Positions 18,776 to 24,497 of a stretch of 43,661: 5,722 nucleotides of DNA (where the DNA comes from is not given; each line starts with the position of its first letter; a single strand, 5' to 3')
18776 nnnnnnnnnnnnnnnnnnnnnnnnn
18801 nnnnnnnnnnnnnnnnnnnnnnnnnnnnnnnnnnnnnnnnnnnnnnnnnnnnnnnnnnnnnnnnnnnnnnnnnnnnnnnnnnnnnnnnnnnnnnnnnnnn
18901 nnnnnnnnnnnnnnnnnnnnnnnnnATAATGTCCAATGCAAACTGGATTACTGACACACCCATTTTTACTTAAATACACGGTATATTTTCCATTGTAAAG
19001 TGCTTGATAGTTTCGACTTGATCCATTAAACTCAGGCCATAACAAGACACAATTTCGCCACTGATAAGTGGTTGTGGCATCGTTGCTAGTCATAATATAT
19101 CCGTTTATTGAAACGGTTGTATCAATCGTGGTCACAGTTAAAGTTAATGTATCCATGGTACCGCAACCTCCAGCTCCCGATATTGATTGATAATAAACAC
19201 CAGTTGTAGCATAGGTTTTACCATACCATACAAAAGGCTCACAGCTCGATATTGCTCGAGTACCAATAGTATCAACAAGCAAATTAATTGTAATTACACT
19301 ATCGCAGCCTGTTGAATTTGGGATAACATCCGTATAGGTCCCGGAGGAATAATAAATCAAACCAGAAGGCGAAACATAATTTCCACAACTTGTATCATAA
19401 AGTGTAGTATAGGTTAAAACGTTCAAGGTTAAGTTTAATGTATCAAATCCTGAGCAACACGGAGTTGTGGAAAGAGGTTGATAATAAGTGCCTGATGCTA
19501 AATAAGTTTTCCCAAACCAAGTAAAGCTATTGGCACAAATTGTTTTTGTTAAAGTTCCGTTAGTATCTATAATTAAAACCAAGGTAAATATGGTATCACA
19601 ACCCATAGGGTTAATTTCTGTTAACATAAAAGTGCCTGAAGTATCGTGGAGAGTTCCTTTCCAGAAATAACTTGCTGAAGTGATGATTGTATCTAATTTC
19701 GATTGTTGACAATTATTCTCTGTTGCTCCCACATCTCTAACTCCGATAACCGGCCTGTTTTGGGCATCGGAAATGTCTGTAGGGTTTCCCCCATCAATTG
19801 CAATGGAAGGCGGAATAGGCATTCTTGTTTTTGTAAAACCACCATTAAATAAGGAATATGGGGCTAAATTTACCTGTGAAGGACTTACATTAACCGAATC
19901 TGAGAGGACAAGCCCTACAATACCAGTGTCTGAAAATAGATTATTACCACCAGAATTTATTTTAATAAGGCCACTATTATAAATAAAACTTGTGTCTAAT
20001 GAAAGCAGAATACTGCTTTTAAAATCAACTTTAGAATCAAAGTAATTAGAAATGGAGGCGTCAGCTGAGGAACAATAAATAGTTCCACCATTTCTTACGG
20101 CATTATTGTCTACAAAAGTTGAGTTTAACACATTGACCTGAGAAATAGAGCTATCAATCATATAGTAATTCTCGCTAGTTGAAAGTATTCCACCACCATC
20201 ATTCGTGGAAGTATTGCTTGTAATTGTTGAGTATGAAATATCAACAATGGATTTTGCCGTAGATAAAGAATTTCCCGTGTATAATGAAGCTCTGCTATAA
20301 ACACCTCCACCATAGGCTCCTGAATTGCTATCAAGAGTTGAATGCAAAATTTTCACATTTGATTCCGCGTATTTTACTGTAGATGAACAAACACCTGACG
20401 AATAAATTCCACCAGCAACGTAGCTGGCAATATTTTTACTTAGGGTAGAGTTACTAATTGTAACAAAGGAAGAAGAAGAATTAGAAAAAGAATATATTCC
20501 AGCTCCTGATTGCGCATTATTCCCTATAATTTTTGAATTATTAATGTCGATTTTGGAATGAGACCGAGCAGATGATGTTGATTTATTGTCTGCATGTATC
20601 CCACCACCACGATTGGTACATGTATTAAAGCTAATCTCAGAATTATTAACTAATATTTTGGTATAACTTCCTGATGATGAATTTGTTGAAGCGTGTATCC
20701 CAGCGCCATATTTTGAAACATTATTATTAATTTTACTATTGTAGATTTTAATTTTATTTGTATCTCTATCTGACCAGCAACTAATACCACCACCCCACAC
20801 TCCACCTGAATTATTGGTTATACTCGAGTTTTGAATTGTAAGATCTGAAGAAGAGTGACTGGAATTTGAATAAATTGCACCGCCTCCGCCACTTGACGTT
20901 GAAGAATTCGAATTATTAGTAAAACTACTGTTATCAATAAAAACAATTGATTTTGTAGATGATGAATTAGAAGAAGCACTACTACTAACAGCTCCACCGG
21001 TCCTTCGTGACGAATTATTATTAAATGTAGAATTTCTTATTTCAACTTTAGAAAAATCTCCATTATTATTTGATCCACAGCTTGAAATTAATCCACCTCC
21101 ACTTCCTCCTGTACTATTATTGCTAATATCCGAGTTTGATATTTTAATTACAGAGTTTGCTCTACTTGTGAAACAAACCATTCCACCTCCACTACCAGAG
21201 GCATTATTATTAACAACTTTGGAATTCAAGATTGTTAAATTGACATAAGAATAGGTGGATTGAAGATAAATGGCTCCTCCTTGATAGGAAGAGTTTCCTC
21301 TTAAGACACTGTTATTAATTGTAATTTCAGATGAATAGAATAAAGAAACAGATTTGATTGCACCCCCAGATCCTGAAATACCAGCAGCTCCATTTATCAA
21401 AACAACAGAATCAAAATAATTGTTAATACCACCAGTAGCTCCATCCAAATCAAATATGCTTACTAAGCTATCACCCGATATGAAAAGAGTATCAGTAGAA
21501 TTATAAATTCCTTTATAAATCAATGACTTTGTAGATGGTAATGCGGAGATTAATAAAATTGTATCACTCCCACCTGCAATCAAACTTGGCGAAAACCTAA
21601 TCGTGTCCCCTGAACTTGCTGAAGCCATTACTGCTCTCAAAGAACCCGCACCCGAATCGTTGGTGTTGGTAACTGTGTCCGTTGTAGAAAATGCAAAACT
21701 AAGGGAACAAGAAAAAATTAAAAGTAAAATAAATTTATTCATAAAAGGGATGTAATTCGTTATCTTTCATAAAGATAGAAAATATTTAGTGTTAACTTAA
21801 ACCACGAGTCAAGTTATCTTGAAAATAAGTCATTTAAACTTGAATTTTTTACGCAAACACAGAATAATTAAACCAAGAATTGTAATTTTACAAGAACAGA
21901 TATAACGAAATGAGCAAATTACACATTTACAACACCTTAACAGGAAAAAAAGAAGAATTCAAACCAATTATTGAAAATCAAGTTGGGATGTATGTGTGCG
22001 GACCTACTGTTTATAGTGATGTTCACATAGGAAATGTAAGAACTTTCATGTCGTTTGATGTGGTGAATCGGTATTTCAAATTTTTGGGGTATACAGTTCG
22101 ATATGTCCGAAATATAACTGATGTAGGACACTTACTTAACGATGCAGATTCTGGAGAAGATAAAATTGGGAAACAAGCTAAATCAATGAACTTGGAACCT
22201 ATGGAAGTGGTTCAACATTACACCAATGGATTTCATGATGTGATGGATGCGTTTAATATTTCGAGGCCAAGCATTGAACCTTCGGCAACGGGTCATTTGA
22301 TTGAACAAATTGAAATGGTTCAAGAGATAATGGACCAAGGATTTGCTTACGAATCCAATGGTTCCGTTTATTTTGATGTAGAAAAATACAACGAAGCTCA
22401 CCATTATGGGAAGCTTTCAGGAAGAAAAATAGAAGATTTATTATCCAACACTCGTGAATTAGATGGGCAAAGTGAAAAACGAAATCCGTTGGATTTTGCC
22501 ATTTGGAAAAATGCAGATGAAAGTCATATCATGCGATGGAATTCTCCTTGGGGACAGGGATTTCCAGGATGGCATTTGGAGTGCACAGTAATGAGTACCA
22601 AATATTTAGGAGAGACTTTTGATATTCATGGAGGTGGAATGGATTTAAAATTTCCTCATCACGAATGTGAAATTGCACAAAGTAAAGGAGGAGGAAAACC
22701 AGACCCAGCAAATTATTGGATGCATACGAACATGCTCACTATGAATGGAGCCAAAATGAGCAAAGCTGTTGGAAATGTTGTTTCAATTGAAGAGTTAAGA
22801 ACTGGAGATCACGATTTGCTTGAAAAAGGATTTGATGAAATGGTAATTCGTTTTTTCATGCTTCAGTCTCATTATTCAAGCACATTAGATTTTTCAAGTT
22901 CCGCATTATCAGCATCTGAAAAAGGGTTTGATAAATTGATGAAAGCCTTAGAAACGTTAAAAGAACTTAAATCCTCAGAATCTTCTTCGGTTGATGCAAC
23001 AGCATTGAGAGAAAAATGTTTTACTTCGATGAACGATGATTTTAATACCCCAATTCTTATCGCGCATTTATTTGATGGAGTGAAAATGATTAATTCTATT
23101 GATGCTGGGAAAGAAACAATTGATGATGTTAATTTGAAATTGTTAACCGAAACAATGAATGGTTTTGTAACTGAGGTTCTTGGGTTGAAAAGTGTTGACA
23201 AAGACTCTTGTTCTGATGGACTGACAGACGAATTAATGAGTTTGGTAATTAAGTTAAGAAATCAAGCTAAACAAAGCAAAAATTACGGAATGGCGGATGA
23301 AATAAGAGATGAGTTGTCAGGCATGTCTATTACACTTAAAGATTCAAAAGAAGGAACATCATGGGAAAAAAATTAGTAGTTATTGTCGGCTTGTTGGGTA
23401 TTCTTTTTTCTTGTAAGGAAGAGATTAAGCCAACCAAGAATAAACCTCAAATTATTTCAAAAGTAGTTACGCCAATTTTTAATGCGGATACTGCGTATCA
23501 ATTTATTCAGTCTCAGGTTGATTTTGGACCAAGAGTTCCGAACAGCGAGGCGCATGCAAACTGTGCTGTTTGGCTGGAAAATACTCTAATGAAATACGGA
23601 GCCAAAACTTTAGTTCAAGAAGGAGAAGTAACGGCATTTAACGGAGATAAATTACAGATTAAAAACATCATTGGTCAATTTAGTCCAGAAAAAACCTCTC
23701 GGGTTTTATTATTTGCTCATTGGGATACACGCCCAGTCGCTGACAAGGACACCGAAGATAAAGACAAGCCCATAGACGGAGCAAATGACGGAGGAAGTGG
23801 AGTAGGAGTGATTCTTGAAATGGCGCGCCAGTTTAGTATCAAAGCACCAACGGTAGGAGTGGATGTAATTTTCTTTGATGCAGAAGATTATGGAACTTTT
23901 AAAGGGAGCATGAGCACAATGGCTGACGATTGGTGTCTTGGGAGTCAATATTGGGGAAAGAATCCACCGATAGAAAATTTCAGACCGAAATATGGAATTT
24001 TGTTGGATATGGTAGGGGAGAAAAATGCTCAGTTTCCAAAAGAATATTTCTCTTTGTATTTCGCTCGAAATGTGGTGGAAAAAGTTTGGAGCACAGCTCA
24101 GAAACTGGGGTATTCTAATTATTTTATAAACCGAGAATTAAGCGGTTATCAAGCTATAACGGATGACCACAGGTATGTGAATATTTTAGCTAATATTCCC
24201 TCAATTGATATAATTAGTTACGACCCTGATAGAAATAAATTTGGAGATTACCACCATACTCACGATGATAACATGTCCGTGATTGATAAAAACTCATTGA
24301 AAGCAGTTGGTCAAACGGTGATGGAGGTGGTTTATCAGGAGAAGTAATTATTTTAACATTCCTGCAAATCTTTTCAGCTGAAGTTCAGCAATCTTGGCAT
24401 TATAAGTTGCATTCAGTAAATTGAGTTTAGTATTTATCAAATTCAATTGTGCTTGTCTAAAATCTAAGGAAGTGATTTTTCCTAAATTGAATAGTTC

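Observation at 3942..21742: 17.8-kb array of seven Pmp-like beta-helix modules in six paralogous T9SS-cargo genes, function unknown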

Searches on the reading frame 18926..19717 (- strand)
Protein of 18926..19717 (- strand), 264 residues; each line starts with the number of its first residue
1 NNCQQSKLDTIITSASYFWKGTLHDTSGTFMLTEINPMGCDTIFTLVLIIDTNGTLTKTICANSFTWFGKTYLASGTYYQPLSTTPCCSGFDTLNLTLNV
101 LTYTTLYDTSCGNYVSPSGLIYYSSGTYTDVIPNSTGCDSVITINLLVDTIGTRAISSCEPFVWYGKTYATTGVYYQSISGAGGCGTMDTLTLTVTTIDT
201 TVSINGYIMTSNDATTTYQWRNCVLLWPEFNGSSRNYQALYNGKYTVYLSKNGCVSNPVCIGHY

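Call 30: search_protein_families(library=pfam, proteins=[window:18926-19717:-], max_evalue=5)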
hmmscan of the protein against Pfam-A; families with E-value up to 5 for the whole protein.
seq(264 aa): 0 families

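Call 31: search_protein_families(library=ncbifam, proteins=[window:18926-19717:-], max_evalue=5)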
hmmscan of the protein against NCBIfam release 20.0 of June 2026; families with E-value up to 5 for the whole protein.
seq(264 aa): 1 family
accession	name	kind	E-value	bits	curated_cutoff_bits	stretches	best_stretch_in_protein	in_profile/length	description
TIGR03987.1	TIGR03987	subfamily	0.026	14.5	78.2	0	118-158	10-52/120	HsmA family protein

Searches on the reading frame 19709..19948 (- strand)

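Call 49: search_protein_families(library=ncbifam, proteins=[window:19709-19948:-], max_evalue=1)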
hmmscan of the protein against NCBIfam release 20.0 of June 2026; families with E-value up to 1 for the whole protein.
seq(80 aa): 1 family
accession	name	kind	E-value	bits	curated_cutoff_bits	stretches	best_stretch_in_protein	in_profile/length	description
NF041518.1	choice_anch_Q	domain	5.3e-05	23.4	25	1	35-77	10-56/58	choice-of-anchor Q domain-containing protein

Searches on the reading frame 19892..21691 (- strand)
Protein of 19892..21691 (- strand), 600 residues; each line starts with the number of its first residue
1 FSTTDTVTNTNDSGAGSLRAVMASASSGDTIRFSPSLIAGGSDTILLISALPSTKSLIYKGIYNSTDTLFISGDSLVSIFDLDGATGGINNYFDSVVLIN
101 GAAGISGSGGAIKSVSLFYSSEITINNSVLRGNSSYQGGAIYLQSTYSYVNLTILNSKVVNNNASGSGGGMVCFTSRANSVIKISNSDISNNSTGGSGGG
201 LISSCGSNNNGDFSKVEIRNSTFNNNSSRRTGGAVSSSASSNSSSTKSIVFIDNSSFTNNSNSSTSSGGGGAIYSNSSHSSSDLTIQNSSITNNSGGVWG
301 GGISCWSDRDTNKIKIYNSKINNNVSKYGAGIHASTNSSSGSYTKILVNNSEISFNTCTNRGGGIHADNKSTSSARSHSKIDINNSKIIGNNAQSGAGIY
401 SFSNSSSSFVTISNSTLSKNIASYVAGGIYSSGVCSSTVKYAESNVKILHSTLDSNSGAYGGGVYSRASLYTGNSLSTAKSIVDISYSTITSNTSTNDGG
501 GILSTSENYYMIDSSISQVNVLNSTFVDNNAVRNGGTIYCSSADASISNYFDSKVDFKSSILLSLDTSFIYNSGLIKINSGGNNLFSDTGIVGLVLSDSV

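Call 83: search_protein_families(library=pfam, proteins=[window:19892-21691:-], max_evalue=10)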
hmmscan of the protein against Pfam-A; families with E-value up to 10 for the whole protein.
window:19892-21691:- (600 aa): 1 family
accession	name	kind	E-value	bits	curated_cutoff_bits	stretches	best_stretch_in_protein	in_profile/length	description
PF02415.23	Chlam_PMP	-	6.3e-05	23.3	20.6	6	250-275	3-18/19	Chlamydia polymorphic membrane protein (Chlamydia_PMP) repeat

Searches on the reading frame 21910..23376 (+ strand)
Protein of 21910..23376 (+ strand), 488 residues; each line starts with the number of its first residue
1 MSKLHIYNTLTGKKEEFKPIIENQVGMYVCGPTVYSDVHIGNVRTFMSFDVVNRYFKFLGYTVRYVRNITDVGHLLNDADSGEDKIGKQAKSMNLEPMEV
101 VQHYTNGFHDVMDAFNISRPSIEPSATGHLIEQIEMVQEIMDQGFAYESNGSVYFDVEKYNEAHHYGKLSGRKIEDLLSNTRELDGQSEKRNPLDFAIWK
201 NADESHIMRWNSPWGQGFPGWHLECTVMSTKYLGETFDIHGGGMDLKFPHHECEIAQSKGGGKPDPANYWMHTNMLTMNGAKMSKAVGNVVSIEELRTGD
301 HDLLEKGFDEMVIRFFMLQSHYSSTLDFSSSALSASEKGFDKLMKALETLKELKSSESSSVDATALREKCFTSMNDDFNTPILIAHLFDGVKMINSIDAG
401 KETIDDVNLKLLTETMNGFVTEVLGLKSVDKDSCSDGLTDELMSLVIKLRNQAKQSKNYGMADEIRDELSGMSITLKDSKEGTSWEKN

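Call 5: search_protein_families(library=pfam, proteins=[window:21910-23376:+], max_evalue=0.001)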
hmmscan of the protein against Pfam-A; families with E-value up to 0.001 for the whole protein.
window:21910-23376:+ (488 aa): 4 families
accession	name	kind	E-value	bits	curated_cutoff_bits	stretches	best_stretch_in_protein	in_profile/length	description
PF01406.26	tRNA-synt_1e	-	6.5e-101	338.1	27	1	17-336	2-299/301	tRNA synthetases class I (C) catalytic domain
PF09334.17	tRNA-synt_1g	-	2.4e-10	40.2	20.1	1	36-159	12-126/391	tRNA synthetases class I (M)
PF09190.17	DALR_2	-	3.2e-08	34.4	22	1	373-426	5-55/57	DALR domain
PF01921.24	tRNA-synt_1f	-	0.00031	20.2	27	0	261-358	264-351/360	tRNA synthetases class I (K)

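Call 10: find_encoding_contigs(protein=window:21910-23376:+, flank=10000, max_places=6)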
Protein window:21910-23376:+ (488 aa): no gene with exactly this product is on record in the collection.

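Call 13: find_related_loci(query=window:21910-23376:+, collection=genome_contigs, flank=10000)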
Query window:21910-23376:+ (488 aa) in genome_contigs; peptide patterns used: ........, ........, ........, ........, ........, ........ (x = any residue, [..] = any of these).
600 stretches matched a pattern (row limit reached: there are more); 594 encode a relative of the query (tblastn E <= 1e-3); the best 80 are kept; 80 distinct loci.
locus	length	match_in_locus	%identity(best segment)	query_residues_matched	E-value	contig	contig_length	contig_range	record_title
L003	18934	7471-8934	83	1-488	0e+0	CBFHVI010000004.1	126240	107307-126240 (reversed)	MAG: Flavobacteriales bacterium isolate AGTU_92_bin_4_strict genome assembly, contig: AGTU_92_bin_4_strict_c4, whole gen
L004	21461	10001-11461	79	1-487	0e+0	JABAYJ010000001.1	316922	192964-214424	MAG: Flavobacteriales bacterium isolate HE327_NSB006 NODE_13_length_316922_cov_16.021845, whole genome shotgun sequence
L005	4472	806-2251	62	3-485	0e+0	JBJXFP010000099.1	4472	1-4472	MAG: Flavobacteriales bacterium isolate F1F2.bin.436 k127_2389352, whole genome shotgun sequence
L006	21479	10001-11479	62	1-487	0e+0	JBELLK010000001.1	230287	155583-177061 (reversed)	MAG: Flavobacteriales bacterium isolate REMEI166_ass_metaspades_bin.9 NODE_12_length_230287_cov_9.531247, whole genome s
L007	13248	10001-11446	61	4-485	0e+0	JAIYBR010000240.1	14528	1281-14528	MAG: Flavobacteriales bacterium isolate E1_MAG_00053 pond_E1_MAG_00053_000000000096, whole genome shotgun sequence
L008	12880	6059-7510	61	2-485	0e+0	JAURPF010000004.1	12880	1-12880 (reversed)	MAG: Flavobacteriaceae bacterium isolate SFB_South_Co_17 k141_114501, whole genome shotgun sequence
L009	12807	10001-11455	62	3-485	0e+0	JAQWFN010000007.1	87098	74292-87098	MAG: Flavobacteriales bacterium isolate cluster1_bin.1 k141_369428, whole genome shotgun sequence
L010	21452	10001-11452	61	2-485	0e+0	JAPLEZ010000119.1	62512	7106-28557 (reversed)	MAG: Bacteroidetes bacterium isolate LacPavin_0818_WC40_MAG_38_10 LacPavin_0818_WC40_scaffold_465562, whole genome shotg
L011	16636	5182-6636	60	3-488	0e+0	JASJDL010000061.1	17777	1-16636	MAG: Flavobacteriaceae bacterium isolate MO_188.B35 MO_188.c_3650, whole genome shotgun sequence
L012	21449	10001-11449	63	4-485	0e+0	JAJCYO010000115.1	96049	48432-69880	MAG: Flavobacteriales bacterium isolate OFTM342 OFTM342_114, whole genome shotgun sequence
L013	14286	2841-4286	60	4-485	0e+0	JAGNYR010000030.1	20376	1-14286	MAG: Flavobacterium sp. isolate Go_LeineEff_bin_9 Go_LeineEff_920_length_20376_cov_26.315028, whole genome shotgun seque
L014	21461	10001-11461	60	3-488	0e+0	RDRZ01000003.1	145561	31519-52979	Flavobacteriaceae bacterium PRS1 NODE_3_length_145561_cov_44.6479, whole genome shotgun sequence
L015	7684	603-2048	60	4-485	0e+0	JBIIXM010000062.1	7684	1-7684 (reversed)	MAG: Flavobacterium sp. isolate ME2005-06-22_3300042363_group2_bin88 Rohwer_bin846_scaffold_3680_c1, whole genome shotgu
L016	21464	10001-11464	60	2-488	0e+0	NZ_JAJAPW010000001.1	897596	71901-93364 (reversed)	Tamlana laminarinivorans strain PT2-4 NODE_1_length_897596_cov_45.857507, whole genome shotgun sequence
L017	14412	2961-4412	59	1-485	0e+0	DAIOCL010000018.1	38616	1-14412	MAG TPA_asm: Flavobacteriales bacterium isolate CTOTU1220 NODE_392_length_38616_cov_7.700786, whole genome shotgun seque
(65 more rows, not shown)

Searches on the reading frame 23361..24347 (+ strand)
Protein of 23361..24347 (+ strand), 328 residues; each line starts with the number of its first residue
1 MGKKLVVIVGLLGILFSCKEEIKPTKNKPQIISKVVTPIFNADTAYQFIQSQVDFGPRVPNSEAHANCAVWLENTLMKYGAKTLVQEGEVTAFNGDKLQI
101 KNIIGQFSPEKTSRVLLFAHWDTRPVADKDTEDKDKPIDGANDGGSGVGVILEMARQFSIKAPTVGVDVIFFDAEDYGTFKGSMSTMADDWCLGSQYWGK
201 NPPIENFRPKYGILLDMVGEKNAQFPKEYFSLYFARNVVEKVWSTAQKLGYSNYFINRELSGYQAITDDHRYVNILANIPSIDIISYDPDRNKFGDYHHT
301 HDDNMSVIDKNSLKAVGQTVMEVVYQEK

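Call 5: search_protein_families(library=pfam, proteins=[window:23361-24347:+], max_evalue=0.001)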
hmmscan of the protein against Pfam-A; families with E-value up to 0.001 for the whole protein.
window:23361-24347:+ (328 aa): 1 family
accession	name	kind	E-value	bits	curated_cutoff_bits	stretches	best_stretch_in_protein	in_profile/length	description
PF04389.22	Peptidase_M28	-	3.4e-32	112.2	21.3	1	102-323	1-192/193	Peptidase family M28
